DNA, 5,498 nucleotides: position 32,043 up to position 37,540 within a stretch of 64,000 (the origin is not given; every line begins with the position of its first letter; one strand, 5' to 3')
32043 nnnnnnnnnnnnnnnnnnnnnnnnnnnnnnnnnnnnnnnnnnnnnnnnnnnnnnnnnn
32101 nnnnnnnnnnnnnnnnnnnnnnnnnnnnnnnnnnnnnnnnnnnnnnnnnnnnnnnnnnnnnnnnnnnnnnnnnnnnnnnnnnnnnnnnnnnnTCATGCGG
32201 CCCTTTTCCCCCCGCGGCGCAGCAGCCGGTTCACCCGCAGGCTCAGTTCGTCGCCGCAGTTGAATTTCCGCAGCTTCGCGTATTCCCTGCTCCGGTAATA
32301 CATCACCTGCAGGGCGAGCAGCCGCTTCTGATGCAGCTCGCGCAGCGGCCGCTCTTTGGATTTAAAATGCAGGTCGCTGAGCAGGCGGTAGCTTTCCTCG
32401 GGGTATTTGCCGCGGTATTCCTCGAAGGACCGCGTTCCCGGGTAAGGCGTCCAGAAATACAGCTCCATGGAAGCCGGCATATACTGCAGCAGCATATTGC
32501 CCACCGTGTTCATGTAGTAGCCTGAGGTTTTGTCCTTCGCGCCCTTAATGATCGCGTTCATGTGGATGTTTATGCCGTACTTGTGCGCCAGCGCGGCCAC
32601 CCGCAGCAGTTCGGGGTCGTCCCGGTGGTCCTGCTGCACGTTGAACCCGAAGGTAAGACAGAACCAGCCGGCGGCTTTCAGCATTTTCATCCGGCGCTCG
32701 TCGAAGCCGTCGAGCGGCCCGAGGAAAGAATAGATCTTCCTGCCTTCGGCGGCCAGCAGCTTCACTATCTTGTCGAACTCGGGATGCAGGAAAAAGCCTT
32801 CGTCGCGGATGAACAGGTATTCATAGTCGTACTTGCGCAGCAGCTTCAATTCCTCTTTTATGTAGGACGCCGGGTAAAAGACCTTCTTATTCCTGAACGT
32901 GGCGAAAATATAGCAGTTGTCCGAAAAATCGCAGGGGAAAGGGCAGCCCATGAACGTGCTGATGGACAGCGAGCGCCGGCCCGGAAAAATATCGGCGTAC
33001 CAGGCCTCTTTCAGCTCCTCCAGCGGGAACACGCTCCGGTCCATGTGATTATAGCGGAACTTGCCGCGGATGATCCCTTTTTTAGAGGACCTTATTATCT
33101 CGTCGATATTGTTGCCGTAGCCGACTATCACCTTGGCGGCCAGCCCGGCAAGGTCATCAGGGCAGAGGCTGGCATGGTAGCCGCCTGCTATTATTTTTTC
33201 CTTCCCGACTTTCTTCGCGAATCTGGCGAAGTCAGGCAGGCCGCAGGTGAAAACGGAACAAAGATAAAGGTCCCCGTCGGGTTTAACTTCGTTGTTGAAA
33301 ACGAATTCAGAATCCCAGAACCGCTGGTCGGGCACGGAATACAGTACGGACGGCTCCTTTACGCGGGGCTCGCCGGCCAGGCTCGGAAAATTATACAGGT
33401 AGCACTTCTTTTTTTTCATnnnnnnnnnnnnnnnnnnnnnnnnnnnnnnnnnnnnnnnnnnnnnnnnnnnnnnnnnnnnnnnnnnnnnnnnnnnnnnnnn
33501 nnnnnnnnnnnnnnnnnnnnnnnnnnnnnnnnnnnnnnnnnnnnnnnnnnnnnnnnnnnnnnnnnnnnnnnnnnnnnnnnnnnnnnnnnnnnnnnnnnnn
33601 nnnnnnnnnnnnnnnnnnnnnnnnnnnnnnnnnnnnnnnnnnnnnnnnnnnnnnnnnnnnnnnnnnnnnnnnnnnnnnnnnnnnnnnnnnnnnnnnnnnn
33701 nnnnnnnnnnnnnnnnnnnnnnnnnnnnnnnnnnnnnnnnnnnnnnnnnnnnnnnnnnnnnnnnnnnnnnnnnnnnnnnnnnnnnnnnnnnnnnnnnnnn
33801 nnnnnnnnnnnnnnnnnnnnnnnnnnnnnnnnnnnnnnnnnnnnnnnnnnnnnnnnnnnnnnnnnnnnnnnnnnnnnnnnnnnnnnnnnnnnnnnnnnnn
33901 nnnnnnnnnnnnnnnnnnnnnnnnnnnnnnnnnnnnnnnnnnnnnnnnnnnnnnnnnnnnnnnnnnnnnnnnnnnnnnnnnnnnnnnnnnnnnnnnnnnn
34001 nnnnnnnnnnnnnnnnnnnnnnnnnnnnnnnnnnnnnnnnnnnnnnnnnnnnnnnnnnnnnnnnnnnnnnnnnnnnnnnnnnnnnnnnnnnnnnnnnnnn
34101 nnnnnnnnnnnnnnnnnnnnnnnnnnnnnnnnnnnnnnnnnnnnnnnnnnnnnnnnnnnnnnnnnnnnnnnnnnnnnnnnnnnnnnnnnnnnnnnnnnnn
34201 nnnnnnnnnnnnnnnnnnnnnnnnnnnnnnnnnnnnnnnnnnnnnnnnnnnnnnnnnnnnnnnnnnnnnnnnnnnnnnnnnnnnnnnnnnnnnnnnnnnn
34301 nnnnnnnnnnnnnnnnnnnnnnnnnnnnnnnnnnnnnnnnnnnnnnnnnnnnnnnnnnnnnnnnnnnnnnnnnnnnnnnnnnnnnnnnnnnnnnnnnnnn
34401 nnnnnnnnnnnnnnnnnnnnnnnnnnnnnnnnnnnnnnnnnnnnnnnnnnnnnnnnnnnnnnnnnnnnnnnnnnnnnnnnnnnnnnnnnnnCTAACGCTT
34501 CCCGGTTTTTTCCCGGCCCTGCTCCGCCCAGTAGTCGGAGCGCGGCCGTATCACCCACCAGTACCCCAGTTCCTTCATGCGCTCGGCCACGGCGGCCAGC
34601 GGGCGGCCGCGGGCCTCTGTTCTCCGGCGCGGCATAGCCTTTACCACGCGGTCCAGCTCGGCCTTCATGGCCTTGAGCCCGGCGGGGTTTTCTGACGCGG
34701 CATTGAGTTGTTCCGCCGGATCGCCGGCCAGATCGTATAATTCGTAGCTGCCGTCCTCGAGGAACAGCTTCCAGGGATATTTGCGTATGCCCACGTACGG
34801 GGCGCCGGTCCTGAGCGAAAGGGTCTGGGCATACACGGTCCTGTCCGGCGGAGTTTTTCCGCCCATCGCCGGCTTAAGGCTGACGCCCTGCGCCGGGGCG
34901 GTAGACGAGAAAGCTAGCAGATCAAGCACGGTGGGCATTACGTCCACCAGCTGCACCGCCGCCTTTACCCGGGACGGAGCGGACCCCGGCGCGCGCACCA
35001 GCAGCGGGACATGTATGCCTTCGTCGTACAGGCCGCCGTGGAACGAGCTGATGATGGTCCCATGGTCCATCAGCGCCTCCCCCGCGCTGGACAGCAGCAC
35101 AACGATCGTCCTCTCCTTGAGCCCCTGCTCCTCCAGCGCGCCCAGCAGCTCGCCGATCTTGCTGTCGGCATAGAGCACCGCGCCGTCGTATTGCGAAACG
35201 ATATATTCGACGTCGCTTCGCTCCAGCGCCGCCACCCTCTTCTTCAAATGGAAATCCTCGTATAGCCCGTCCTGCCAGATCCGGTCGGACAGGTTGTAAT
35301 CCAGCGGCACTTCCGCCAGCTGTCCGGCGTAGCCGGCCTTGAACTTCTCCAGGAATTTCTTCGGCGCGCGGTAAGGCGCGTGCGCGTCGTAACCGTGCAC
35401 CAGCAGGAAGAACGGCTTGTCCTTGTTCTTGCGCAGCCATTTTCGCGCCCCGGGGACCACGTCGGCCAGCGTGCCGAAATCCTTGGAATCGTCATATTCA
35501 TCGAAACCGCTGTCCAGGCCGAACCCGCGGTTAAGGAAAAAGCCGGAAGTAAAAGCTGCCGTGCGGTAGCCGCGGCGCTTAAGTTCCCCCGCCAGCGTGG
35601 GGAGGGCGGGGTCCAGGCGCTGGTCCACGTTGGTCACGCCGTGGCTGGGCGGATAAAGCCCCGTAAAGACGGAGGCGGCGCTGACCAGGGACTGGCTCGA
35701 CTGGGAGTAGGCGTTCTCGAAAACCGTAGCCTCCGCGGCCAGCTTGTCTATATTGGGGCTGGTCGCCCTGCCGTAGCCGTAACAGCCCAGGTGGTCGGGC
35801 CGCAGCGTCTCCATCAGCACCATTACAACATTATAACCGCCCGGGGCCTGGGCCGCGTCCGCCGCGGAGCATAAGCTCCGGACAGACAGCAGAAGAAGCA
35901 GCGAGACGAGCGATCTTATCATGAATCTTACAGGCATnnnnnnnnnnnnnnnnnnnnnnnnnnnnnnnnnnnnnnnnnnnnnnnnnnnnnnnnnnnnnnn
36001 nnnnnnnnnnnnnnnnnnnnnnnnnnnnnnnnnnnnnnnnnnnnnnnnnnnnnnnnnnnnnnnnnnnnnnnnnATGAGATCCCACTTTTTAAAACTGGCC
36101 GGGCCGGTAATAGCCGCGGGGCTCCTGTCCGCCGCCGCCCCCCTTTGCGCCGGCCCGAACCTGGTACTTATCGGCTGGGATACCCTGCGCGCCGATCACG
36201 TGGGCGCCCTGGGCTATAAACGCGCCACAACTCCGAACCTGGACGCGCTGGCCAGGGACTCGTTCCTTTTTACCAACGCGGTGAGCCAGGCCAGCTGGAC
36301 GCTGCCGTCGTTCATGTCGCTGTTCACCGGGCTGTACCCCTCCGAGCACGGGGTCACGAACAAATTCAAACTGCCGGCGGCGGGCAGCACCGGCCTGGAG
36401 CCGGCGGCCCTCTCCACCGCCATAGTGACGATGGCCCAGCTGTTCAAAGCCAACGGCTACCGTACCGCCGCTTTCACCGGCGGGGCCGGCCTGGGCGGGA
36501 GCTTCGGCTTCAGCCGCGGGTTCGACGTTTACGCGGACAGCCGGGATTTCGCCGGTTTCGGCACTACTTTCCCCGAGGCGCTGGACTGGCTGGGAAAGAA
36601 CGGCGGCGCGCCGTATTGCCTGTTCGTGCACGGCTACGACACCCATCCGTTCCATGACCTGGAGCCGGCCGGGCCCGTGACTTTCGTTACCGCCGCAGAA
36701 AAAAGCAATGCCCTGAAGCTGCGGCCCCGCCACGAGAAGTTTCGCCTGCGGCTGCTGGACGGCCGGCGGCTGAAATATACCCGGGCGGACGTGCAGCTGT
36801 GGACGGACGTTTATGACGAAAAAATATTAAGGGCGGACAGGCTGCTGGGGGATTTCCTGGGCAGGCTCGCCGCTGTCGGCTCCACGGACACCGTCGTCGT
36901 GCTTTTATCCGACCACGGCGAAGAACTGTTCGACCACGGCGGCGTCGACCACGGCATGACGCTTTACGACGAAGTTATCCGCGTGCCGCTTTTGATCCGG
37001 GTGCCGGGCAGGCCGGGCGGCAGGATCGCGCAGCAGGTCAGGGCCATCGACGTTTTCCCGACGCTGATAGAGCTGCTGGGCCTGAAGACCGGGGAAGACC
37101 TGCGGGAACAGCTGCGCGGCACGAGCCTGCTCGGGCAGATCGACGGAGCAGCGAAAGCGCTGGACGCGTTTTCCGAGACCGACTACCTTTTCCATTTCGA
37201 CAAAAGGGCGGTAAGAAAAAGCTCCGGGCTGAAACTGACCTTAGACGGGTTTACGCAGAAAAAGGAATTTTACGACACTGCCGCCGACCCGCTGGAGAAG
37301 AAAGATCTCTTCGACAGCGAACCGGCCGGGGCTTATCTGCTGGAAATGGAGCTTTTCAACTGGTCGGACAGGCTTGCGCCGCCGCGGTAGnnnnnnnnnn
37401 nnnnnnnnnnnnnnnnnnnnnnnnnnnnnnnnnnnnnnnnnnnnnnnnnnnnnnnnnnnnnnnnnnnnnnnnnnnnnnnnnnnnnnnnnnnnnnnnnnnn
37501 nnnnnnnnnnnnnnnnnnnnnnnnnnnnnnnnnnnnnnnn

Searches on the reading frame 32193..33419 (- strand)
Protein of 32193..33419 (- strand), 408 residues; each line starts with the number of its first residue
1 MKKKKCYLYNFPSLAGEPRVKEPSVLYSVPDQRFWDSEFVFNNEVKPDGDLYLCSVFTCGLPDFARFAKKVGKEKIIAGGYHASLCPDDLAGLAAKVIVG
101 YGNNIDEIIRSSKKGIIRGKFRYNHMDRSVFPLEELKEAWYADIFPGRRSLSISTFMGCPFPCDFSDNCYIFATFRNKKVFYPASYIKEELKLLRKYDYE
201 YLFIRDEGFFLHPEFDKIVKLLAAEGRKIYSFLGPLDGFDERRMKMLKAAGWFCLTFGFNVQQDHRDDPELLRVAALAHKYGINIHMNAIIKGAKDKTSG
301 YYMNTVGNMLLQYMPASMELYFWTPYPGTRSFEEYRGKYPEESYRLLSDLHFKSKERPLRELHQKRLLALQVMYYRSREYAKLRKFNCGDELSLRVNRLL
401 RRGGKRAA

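Call 16: search_protein_families(library=ncbifam, proteins=[window:32193-33419:-], max_evalue=0.00001)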
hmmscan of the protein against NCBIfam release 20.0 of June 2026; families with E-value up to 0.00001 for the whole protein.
window:32193-33419:- (408 aa): 1 family
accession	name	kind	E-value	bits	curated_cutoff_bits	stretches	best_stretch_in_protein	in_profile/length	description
TIGR04013.1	B12_SAM_MJ_1487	hypoth_equivalog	1.4e-08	34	251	1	46-177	41-179/382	TIGR04013 family B12-binding domain/radical SAM domain-containing protein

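Call 56: search_protein_families(library=pfam, proteins=[window:32193-33419:-], max_evalue=0.00001)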
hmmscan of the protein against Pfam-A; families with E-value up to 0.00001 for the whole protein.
window:32193-33419:- (408 aa): 1 family
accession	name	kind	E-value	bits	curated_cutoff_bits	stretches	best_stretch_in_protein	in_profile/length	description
PF04055.27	Radical_SAM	-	4.3e-06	27.4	29.5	0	154-271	2-116/166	Radical SAM superfamily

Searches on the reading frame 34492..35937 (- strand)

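Call 16: search_protein_families(library=ncbifam, proteins=[window:34492-35937:-], max_evalue=0.00001)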
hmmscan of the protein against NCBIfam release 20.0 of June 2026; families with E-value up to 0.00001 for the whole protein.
window:34492-35937:- (481 aa): 11 families
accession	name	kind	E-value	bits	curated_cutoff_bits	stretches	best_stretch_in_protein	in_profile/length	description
NF010322.0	PRK13759.1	equivalog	5.1e-43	147.3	481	2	164-438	189-460/486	arylsulfatase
TIGR03417.1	chol_sulfatase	equivalog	5.1e-41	141.1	433.45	2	147-424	160-429/500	choline-sulfatase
NF045661.1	HdlasePehA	equivalog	8.9e-27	93.9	900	2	164-364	190-398/506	phosphoric/sulfuric ester hydrolase PehA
NF052527.1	Mn_arylsulf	exception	1.2e-22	80.4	850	1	160-417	183-435/479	manganese-dependent arylsulfatase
NF028537.1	P_eth_NH2_trans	domain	6.2e-08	31.6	500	0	37-91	229-282/527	phosphoethanolamine--lipid A transferase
NF053595.1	LptchSynLtaSGpos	equivalog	7.9e-08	31.3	970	0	229-343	408-528/626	lipoteichoic acid synthase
NF038282.1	LapC_YejM_PbgA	exception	9.1e-08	30.8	825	1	247-349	411-508/584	LPS biosynthesis-modulating metalloenzyme YejM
NF047438.1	polymyxin_MCR12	exception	2.2e-07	29.6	1200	0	237-304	410-474/548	MCR-12 family phosphoethanolamine--lipid A transferase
NF007933.0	PRK10649.1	subfamily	3.5e-07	29.1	404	0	36-80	238-285/577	phosphoethanolamine transferase CptA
NF008593.0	PRK11560.1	equivalog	4.8e-06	25.1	493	0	35-66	248-279/563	kdo(2)-lipid A phosphoethanolamine 7''-transferase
NF008619.0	PRK11598.1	equivalog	6.4e-06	24.9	660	0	242-300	413-471/546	phosphoethanolamine transferase EptA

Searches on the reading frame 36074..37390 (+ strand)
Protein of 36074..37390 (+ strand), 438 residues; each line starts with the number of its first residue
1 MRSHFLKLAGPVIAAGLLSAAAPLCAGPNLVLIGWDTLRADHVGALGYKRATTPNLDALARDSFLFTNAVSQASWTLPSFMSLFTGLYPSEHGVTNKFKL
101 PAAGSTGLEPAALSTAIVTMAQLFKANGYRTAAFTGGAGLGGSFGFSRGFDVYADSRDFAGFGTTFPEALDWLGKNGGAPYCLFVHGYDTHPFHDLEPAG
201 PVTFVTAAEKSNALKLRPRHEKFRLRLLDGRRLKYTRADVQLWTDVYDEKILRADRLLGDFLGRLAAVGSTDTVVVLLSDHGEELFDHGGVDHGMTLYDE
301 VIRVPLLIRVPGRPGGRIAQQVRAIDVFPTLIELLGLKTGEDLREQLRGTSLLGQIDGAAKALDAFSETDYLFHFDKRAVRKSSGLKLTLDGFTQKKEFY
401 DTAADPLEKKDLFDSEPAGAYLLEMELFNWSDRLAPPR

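Call 16: search_protein_families(library=ncbifam, proteins=[window:36074-37390:+], max_evalue=0.00001)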
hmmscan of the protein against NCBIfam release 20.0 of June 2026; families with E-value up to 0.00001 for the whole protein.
window:36074-37390:+ (438 aa): 11 families
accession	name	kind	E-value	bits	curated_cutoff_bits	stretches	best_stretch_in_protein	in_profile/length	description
NF010322.0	PRK13759.1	equivalog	3.7e-27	95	481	2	247-425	270-449/486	arylsulfatase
TIGR03417.1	chol_sulfatase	equivalog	1.8e-25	89.8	433.45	1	220-415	228-422/500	choline-sulfatase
NF045661.1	HdlasePehA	equivalog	4.3e-22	78.4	900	2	230-380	267-413/506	phosphoric/sulfuric ester hydrolase PehA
NF052527.1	Mn_arylsulf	exception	3.9e-12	45.8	850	0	271-416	292-435/479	manganese-dependent arylsulfatase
NF038075.1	fam_STM4013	hypoth_equivalog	7.9e-09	35.4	250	1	29-135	9-116/261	STM4013/SEN3800 family hydrolase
NF033463.1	polymyxin_MCR5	exception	9.4e-09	34.4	1250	0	244-307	422-488/547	MCR-5 family phosphoethanolamine--lipid A transferase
NF007933.0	PRK10649.1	subfamily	1e-08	34.2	404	0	31-81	240-293/577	phosphoethanolamine transferase CptA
NF028537.1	P_eth_NH2_trans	domain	1.9e-07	30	500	0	245-295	411-462/527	phosphoethanolamine--lipid A transferase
NF007160.0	PRK09598.1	equivalog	7.6e-07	27.8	561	0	30-84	226-281/523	phosphoethanolamine--lipid A transferase EptA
NF047438.1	polymyxin_MCR12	exception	6.6e-06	24.7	1200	0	245-296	421-473/548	MCR-12 family phosphoethanolamine--lipid A transferase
NF012179.0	CptA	domain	8e-06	24.8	900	0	30-77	227-277/556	phosphoethanolamine transferase CptA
